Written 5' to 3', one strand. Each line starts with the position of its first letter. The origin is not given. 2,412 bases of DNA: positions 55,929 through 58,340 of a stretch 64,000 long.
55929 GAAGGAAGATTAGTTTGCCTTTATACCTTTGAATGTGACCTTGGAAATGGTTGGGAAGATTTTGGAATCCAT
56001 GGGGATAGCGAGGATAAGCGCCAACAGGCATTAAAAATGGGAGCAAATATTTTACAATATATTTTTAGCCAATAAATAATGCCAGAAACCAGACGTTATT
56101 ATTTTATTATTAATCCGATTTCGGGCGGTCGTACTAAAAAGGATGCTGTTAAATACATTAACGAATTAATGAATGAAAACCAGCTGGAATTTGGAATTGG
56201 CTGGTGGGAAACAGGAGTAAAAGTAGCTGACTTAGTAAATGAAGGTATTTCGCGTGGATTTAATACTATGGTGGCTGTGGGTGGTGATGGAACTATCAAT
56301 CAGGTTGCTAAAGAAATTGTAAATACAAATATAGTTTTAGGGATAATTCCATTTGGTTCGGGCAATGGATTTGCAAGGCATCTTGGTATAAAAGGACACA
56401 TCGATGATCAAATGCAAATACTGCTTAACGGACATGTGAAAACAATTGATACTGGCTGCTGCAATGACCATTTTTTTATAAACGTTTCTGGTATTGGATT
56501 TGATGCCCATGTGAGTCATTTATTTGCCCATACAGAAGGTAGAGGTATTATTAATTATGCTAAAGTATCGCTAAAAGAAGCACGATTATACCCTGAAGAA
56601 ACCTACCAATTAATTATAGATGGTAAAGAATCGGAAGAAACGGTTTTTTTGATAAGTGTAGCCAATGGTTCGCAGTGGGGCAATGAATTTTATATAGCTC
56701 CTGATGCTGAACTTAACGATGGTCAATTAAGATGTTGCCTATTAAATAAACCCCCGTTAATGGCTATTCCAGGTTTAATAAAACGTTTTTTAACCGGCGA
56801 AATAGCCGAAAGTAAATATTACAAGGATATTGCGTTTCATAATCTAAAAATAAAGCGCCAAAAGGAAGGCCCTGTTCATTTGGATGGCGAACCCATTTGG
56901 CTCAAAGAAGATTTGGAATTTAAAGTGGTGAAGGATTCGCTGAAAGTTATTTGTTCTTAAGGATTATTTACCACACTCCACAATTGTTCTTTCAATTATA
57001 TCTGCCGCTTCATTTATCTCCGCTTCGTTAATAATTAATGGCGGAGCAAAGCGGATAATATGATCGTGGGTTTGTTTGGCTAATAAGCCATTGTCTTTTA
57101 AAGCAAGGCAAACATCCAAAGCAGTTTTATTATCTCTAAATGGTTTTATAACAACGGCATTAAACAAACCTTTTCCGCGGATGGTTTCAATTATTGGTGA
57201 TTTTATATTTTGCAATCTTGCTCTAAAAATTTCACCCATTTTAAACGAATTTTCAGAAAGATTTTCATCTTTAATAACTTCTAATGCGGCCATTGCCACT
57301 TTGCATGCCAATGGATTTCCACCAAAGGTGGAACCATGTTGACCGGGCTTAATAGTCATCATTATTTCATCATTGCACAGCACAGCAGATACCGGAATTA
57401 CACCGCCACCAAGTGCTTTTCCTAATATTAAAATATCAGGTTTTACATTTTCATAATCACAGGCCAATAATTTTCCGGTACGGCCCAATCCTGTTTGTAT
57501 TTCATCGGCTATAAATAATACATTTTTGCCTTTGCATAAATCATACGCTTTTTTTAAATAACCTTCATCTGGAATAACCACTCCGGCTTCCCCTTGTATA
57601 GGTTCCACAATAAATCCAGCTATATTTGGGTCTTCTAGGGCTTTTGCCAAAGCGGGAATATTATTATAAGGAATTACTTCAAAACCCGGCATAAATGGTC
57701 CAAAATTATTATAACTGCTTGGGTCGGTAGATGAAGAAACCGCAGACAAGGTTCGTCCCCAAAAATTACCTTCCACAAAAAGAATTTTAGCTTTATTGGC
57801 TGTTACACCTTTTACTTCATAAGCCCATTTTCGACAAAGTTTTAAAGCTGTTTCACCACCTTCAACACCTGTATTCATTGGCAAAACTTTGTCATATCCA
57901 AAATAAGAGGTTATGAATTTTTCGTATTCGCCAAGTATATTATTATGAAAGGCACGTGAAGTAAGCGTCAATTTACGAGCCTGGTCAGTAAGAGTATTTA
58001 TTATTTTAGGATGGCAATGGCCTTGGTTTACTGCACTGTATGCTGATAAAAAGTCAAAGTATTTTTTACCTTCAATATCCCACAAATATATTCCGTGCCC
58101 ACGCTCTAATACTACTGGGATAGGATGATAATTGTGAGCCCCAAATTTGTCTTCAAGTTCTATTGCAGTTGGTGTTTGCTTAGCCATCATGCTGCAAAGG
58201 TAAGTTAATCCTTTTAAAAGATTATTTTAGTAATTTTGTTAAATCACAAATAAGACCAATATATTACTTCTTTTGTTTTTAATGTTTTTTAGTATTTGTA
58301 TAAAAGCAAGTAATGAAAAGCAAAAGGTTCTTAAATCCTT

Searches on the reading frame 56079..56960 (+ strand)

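Call 62: search_protein_families(library=pfam, proteins=[window:56079-56960:+], max_evalue=0.000001)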
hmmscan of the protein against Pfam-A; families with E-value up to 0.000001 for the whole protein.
window:56079-56960:+ (293 aa): 2 families
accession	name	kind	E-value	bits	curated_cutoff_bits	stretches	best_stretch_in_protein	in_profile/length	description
PF00781.29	DAGK_cat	-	5.7e-26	91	23.6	1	7-127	2-124/125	Diacylglycerol kinase catalytic domain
PF19279.4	YegS_C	-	1.2e-15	58.1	27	1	139-273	5-140/158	YegS C-terminal NAD kinase beta sandwich-like domain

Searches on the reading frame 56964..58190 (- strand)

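Call 62: search_protein_families(library=pfam, proteins=[window:56964-58190:-], max_evalue=0.000001)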
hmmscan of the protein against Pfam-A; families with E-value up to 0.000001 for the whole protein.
window:56964-58190:- (408 aa): 1 family
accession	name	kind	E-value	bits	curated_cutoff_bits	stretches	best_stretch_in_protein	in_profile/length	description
PF00202.27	Aminotran_3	-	5.1e-122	407.9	30.5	1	17-403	2-403/403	Aminotransferase class-III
